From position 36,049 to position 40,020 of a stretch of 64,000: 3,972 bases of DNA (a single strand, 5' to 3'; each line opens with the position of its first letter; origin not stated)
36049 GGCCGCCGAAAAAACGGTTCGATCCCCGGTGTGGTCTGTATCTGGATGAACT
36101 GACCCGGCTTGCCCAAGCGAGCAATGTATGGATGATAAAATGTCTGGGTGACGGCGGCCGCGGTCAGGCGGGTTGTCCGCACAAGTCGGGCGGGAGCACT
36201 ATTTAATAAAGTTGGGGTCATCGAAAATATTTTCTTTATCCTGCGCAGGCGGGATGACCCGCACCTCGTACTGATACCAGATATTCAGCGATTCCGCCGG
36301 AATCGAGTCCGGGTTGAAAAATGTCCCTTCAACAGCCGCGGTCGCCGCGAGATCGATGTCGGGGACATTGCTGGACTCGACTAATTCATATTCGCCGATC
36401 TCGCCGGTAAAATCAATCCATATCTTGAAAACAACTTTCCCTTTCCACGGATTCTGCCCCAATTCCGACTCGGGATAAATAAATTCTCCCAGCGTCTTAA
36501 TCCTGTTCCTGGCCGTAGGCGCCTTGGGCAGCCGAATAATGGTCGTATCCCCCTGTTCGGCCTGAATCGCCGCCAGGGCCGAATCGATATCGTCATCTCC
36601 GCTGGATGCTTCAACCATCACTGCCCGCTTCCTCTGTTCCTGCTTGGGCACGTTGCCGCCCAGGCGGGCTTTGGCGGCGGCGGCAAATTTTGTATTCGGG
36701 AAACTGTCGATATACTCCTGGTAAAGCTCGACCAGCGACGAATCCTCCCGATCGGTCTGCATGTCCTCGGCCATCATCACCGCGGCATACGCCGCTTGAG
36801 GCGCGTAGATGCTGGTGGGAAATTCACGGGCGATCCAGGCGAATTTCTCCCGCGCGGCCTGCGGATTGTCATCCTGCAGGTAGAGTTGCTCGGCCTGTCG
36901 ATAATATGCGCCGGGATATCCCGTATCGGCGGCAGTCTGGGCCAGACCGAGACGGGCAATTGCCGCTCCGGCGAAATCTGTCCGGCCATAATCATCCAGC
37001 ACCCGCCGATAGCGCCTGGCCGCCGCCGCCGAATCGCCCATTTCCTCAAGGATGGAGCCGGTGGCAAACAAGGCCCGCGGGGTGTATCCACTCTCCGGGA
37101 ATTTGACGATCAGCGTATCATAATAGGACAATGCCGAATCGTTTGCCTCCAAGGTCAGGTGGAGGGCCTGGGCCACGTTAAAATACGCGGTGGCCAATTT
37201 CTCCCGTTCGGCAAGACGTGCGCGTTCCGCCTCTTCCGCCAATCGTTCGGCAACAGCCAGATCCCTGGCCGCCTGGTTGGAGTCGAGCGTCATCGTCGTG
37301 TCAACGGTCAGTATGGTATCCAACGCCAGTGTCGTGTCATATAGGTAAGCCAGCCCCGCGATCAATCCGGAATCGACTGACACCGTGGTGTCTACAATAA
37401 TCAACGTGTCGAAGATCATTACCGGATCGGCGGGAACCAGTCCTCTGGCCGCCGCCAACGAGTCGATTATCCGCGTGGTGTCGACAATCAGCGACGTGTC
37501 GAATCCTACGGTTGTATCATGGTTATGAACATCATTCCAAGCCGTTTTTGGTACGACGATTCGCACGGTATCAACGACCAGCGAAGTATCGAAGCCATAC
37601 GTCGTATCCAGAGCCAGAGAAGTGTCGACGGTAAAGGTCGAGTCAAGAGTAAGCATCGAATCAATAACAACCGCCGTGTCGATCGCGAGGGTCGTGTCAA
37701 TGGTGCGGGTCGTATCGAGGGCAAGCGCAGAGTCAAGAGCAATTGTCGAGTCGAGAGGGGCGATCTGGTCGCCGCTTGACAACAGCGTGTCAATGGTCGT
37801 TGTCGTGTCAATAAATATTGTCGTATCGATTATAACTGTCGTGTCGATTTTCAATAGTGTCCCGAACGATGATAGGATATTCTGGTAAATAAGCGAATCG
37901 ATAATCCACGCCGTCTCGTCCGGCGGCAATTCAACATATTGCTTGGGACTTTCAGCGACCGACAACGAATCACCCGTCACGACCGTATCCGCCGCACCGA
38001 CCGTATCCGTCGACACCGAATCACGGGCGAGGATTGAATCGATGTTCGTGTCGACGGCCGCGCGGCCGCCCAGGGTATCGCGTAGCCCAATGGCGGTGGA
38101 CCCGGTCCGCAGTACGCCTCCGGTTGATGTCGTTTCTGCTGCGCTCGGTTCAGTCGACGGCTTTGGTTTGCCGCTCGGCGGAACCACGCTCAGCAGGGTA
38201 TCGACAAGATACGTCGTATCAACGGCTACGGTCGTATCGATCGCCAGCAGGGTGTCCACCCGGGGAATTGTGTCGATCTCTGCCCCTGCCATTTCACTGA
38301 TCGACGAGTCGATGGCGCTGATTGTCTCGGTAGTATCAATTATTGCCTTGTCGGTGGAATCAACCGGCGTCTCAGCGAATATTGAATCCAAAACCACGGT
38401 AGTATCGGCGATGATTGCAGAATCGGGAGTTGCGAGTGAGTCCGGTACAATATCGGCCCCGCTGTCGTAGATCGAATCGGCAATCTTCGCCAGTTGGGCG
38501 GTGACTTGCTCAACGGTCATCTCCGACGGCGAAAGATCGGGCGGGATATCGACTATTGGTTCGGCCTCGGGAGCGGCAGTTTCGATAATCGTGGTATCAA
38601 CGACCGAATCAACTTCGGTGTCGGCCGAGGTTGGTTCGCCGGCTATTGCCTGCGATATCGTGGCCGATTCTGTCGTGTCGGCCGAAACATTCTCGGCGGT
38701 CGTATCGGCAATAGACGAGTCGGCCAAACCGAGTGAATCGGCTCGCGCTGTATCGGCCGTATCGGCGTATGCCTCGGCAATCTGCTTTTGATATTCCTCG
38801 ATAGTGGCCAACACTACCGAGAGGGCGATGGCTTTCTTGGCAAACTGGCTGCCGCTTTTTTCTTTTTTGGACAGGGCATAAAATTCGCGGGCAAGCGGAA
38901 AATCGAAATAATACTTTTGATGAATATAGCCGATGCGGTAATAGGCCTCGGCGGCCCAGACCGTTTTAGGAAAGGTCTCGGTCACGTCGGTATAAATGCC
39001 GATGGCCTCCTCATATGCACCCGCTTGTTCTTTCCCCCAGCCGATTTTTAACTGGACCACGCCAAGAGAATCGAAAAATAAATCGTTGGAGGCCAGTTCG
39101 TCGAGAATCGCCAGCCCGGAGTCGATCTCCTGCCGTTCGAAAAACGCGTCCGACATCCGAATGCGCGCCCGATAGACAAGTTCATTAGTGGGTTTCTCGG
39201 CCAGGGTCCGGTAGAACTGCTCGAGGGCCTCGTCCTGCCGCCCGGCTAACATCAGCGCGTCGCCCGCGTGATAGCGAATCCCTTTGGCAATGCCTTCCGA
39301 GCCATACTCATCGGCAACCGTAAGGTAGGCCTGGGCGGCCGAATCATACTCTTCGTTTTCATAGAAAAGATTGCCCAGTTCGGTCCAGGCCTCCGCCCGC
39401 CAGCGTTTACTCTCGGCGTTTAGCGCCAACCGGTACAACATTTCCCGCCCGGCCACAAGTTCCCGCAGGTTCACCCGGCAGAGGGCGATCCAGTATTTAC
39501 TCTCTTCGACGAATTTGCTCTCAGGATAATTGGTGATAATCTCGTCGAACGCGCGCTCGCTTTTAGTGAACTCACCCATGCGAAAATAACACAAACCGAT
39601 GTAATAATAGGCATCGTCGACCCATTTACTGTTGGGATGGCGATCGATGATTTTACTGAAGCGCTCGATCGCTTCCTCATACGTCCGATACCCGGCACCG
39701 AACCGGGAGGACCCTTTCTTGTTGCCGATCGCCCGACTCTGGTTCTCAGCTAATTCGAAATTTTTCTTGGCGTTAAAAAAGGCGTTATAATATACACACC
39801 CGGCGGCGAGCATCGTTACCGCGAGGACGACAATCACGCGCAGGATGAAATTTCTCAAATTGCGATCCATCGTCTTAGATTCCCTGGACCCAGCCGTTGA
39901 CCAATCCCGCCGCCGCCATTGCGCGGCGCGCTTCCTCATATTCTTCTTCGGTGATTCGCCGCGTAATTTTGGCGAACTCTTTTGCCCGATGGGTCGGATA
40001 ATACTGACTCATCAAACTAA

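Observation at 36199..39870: Envelope-spanning TPR lipoprotein with a D(S/T)x sequon-packed stalk and TonB-like C-terminus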

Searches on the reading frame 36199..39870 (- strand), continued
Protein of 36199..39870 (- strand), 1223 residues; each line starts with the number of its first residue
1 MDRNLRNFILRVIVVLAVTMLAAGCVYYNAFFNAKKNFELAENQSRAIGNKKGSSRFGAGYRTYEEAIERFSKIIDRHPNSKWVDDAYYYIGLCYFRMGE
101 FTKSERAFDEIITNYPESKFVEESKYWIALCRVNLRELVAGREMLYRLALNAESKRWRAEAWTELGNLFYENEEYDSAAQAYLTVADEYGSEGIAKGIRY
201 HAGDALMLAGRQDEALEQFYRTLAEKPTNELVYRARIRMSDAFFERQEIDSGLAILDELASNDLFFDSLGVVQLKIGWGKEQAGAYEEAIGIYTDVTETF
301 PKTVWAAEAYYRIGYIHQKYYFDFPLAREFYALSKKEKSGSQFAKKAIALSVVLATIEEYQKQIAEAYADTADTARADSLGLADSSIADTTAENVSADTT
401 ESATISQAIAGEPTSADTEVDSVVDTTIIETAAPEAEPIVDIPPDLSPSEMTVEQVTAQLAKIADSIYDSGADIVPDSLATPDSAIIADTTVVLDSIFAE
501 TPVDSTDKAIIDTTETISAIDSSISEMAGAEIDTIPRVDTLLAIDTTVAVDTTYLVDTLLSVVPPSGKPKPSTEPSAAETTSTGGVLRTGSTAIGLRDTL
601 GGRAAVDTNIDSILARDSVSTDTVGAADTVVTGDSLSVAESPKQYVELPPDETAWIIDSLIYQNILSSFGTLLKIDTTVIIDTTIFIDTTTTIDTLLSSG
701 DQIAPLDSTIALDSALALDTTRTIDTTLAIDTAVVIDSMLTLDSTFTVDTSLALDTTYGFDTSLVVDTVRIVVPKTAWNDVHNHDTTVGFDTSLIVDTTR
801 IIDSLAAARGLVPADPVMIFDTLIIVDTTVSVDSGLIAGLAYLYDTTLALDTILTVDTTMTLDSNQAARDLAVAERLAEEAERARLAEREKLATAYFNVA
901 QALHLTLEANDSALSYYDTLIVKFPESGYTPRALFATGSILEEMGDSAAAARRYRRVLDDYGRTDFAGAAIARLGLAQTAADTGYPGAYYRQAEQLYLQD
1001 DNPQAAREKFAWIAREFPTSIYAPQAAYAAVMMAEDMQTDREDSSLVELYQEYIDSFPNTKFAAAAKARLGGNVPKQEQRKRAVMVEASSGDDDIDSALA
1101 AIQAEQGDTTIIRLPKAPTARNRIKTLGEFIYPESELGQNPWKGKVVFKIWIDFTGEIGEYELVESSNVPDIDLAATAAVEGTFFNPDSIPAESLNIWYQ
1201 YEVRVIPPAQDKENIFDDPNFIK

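Call 36: predict_structure(alignment_id=A1)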
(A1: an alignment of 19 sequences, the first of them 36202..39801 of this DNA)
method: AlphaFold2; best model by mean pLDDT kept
length: 1200 residues; sequences in the alignment: 19
mean_pLDDT: 63.0   pTM: 0.48
mean pLDDT of the five models: 63.0, 62.3, 61.9, 61.7, 59.9
residues with pLDDT >= 90: 420; 70-90: 204; 50-70: 57; < 50: 519
segments of 3 or more residues with pLDDT < 50: 28-33, 358-428, 443-840, 1050-1088
pLDDT, mean of each block of 10 residues (from residue 1): 74 90 65 62 93 88 95 93 95 93 95 92 94 93 95 96 86 88 96 95 90 95 95 92 88 95 96 94 96 91 94 93 91 89 80 51 29 31 33 31 28 30 43 64 39 28 26 27 30 28 32 29 25 24 28 26 25 28 32 29 25 29 37 43 38 38 42 26 29 24 24 25 26 23 24 25 24 23 27 26 24 24 33 41 76 87 89 94 89 94 93 95 94 94 93 89 93 92 94 92 93 71 86 89 75 34 31 44 45 75 88 79 89 87 88 92 80 84 70 55
secondary structure, 60 per line:
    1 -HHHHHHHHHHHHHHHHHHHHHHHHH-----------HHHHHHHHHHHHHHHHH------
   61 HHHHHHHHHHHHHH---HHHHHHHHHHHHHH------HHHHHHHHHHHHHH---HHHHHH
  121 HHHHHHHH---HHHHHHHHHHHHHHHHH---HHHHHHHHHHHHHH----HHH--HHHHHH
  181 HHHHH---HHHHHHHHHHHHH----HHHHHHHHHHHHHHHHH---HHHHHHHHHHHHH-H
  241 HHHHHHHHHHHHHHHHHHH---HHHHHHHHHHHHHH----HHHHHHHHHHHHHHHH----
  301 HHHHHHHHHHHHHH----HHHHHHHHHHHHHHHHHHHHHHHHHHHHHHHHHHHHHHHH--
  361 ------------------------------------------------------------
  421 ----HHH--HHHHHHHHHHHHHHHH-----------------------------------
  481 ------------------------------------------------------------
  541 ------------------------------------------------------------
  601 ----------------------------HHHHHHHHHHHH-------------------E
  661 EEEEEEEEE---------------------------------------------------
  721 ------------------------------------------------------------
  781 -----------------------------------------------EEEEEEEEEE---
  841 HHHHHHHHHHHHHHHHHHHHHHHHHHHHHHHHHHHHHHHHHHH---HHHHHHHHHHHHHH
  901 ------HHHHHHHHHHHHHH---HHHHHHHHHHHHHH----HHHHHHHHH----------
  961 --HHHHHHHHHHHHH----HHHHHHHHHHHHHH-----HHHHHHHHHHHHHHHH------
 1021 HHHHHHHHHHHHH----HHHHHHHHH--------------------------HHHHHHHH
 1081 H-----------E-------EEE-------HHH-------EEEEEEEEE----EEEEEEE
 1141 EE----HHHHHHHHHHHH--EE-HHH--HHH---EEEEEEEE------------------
elements in order (helices of 4 or more, strands of 3 or more residues): H2-26 H38-54 H61-74 H78-91 H98-111 H115-128 H132-148 H152-165 H175-185 H189-201 H206-222 H226-238 H240-259 H263-276 H281-296 H301-314 H319-358 H430-445 H629-640 E660-669 E828-837 H841-883 H887-900 H907-920 H924-937 H942-950 H963-975 H980-993 H999-1014 H1021-1033 H1038-1046 H1073-1081 E1101-1103 E1121-1129 E1134-1142 H1147-1158 E1175-1182

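Call 41: fold_search(model_id=the predicted structure, library=pdb)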
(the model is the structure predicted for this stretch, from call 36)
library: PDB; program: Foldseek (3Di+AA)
matches with E <= 10: 1660; with E <= 0.001: 284
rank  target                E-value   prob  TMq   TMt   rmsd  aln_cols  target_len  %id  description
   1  8chy                  2.4e-10  1.00  0.19  0.72   6.3       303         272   23  Crystal structure of an 8-repeat consensus TPR superhelix with Zinc. (released 2024-02-21)
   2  9qhb                  4.4e-09  1.00  0.19  0.76   5.5       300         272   22  Crystal structure of 16-repeat CTPR protein with eliminated coordination sites (released 2025-10-22)
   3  9qhc_B                6.2e-08  1.00  0.18  0.68   8.6       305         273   23  Crystal structure of 8-repeat CTPR protein with eliminated coordination sites (released 2025-10-22)
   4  9qhc_A                2.4e-07  1.00  0.16  0.54   7.9       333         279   23  Crystal structure of 8-repeat CTPR protein with eliminated coordination sites (released 2025-10-22)
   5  8gl8_I                3.0e-07  1.00  0.25  0.46   5.6       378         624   17  The Type 9 Secretion System Extended Translocon - SprA-PorV-PPI-RemZ-SkpA-SprE complex (released 2024-01-31)
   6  1w3b_A                6.4e-07  1.00  0.17  0.40  14.0       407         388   14  The superhelical TPR domain of O-linked GlcNAc transferase reveals structural similarities to importin alpha. (released 2004-09-09)
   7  6eou                  7.0e-07  1.00  0.19  0.60   8.9       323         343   15  O-GlcNAc transferase TPR domain with the intellectual disability associated mutation L254F (released 2018-05-09)
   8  7ntf_A                8.7e-07  1.00  0.18  0.23  10.4       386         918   14  Cryo-EM structure of unliganded O-GlcNAc transferase (released 2021-11-17)
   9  1w3b_B                1.9e-06  1.00  0.17  0.50  11.3       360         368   14  The superhelical TPR domain of O-linked GlcNAc transferase reveals structural similarities to importin alpha. (released 2004-09-09)
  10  9rtt_Q                2.3e-06  1.00  0.16  0.20  15.0       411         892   14  Activated Elongation Complex with IWS1 and ELOF1 (released 2025-09-03)
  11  6vbu_8                3.3e-06  1.00  0.20  0.46   6.7       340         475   15  Structure of the bovine BBSome complex (released 2020-01-29)
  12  9hvq_Q                4.0e-06  1.00  0.16  0.20  12.2       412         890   11  Structure of the transcribing Pol II-DSIF-PAF-SPT6-RECQL5 complex (released 2025-07-16)
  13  3qky                  4.4e-06  1.00  0.09  0.38  11.4       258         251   19  Crystal structure of Rhodothermus marinus BamD (released 2011-04-20)
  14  7yea_A                5.2e-06  1.00  0.17  0.19  10.7       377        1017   15  Human O-GlcNAc transferase Dimer (released 2023-07-12)
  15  8tar_S                5.7e-06  1.00  0.16  0.32   9.3       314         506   16  APC/C-CDH1-UBE2C-Ubiquitin-CyclinB-NTD (released 2023-09-27)
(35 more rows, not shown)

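Call 51: search_protein_families(library=ncbifam, alignment_id=A2, max_evalue=0.01)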
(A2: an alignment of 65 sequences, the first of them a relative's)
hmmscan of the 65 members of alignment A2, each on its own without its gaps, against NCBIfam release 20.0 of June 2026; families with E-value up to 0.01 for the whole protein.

A. member 1, L046:18868-19137:+ (90 aa): 0 families

B. families by the number of members that match (of 65 scanned): 119 families (the first 25 are shown)
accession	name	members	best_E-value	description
TIGR04183.1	Por_Secre_tail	7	2.9e-14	T9SS type A sorting domain-containing protein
NF038113.1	T9SSA_dep_M36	6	9.5e-09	T9SS-dependent M36 family metallopeptidase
NF052323.1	T9SSA_dep_M6i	5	1.3e-10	T9SS-dependent M6-like inactivated metalloprotease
NF033707.1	T9SS_sortase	5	4e-06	type IX secretion system sortase PorU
NF005176.1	PRK06655.1-1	3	0.0032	flagellar hook assembly protein FlgD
NF040959.1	MamA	2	3.6e-05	magnetosome protein MamA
TIGR00979.1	fumC_II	1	2.1e-35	class II fumarate hydratase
NF009089.0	PRK12425.1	1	1.9e-31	class II fumarate hydratase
NF041096.1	esterase_EstD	1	2.4e-31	esterase EstD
TIGR00763.1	lon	1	1.1e-28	endopeptidase La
TIGR00181.1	pepF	1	1.7e-28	oligoendopeptidase F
NF001753.0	PRK00481.1-3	1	2.9e-26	NAD-dependent protein deacylase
NF008053.0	PRK10787.1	1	5.7e-26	endopeptidase La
NF040867.1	prot_deacyl_CobB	1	1.5e-25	NAD-dependent protein deacetylase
NF007310.0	PRK09795.1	1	7.8e-25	aminopeptidase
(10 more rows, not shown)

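Call 60: search_protein_families(library=pfam, proteins=[L015:113-499:+, L048:13-486:+, L027:7812-9032:+, L008:5934-6650:+, L059:19093-20244:+, L054:13748-15319:+, L051:10233-11060:+, L082:4777-5781:+], max_evalue=0.001)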
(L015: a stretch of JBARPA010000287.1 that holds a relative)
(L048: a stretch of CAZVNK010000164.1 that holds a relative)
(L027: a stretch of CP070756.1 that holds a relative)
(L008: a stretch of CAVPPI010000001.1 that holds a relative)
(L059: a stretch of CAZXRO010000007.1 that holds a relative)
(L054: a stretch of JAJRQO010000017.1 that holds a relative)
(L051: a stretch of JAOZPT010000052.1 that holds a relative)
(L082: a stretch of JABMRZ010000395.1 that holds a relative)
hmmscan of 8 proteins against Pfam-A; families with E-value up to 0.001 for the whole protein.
L015:113-499:+ (128 aa): 1 family
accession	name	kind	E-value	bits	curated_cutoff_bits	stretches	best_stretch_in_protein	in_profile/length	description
PF02146.23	SIR2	-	9.9e-20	71.7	24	1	1-79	99-180/180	Sir2 family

L048:13-486:+ (157 aa): 0 families

L027:7812-9032:+ (406 aa): 2 families
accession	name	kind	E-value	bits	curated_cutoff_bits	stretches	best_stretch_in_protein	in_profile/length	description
PF09095.17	AmyA-gluTrfs_C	-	1.1e-70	238.9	22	1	94-378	1-277/284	Alpha-amylase/4-alpha-glucanotransferase, C-terminal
PF09094.16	AmyA-A_glucT_m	-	1.5e-28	99.5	27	1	2-78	8-79/80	Alpha-amylase/4-alpha-glucanotransferase, middle domain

L008:5934-6650:+ (238 aa): 1 family
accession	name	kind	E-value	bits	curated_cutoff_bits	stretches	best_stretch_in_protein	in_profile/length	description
PF02470.25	MlaD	-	2.1e-16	60.3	25.1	1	38-112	3-81/81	MlaD protein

L059:19093-20244:+ (383 aa): 5 families
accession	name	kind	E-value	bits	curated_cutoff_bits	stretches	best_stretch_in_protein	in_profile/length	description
PF03193.22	RsgA_GTPase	-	2e-51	174.7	30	1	113-290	1-174/174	RsgA GTPase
PF01926.29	MMR_HSR1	-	1.1e-08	35.6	21.9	1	225-305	2-75/113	50S ribosome-binding GTPase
PF00005.33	ABC_tran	-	2.1e-06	28.8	25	1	213-256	2-45/137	ABC transporter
PF04548.22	AIG1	-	0.00032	20.5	27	1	227-293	5-68/212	AIG1 family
PF16745.11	RsgA_N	-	0.00058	20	27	0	63-103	12-48/54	RsgA N-terminal domain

L054:13748-15319:+ (523 aa): 1 family
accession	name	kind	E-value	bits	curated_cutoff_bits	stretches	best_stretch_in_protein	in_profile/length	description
PF00215.30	OMPdecase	-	1.5e-34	120.3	27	1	17-252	2-220/221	Orotidine 5'-phosphate decarboxylase / HUMPS family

L051:10233-11060:+ (275 aa): 4 families
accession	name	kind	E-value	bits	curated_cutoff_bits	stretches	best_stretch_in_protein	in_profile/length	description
PF10418.14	DHODB_Fe-S_bind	-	5.2e-11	42.5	23.9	1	224-272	1-40/41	Iron-sulfur cluster binding domain of dihydroorotate dehydrogenase B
PF00175.26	NAD_binding_1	-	7.7e-07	30.2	22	1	109-211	1-108/109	Oxidoreductase NAD-binding domain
PF00970.30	FAD_binding_6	-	0.00021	22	21.1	1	7-96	2-96/99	Oxidoreductase FAD-binding domain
PF08022.18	FAD_binding_8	-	0.00021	21.8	22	1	14-79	11-78/109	FAD-binding domain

L082:4777-5781:+ (334 aa): 4 families
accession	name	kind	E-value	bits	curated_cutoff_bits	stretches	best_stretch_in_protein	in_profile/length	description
PF01180.27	DHO_dh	-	1.7e-70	237.9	27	1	31-312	2-290/291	Dihydroorotate dehydrogenase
PF01207.24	Dus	-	2.1e-10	40.7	20.4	1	121-304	54-226/311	Dihydrouridine synthase (Dus)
PF03060.21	NMO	-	2.7e-07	30.7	28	1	199-295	124-225/331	Nitronate monooxygenase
PF00977.27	His_biosynth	-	3e-06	27.3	23.6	1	248-308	58-118/228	Histidine biosynthesis protein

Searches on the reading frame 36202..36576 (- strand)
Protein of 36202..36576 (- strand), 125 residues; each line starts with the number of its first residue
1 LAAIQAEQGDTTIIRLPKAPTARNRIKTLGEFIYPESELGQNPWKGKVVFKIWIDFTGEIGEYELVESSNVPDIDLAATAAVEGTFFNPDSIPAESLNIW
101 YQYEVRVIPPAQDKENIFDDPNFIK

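Call 54: search_solved_structures(query=A3, max_evalue=10, show_alignments=2)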
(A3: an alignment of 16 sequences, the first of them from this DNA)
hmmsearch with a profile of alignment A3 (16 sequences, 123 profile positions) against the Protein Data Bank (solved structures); distinct sequences matched with E-value up to 10: 13.
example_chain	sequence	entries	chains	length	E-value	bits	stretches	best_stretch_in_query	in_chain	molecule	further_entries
9ddz_A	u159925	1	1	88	5.5e-06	29.6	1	33-90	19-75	Protein TonB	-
9dc4_T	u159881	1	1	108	8.7e-06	29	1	32-90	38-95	Protein TonB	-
2k9k_A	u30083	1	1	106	0.00017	24.8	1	32-96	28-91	TonB2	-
5lw8_A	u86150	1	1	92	0.00025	24.2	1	31-84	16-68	Protein TonB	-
6sly_A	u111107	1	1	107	0.00031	24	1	30-84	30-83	Protein TonB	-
6i97_D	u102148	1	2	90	0.0013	22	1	31-89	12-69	Protein TonB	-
6fip_A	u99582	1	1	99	0.0013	21.9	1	30-89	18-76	Protein TonB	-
5kca_A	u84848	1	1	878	0.082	16.1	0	76-101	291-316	Cerebellin-1,Cerebellin-1,Cerebellin-1,Glutamate receptor ionotropic, delta-2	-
8rd6_A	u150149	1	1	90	0.11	15.8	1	23-89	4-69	Protein TonB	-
1xx3_A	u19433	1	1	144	0.11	15.7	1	14-90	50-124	TonB protein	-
1u07_A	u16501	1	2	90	0.2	14.8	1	23-90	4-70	TonB protein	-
2gsk_B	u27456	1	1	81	0.25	14.6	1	29-90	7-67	protein TONB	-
8dq3_A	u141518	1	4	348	0.47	13.7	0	27-83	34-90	Ribonucleoside-diphosphate reductase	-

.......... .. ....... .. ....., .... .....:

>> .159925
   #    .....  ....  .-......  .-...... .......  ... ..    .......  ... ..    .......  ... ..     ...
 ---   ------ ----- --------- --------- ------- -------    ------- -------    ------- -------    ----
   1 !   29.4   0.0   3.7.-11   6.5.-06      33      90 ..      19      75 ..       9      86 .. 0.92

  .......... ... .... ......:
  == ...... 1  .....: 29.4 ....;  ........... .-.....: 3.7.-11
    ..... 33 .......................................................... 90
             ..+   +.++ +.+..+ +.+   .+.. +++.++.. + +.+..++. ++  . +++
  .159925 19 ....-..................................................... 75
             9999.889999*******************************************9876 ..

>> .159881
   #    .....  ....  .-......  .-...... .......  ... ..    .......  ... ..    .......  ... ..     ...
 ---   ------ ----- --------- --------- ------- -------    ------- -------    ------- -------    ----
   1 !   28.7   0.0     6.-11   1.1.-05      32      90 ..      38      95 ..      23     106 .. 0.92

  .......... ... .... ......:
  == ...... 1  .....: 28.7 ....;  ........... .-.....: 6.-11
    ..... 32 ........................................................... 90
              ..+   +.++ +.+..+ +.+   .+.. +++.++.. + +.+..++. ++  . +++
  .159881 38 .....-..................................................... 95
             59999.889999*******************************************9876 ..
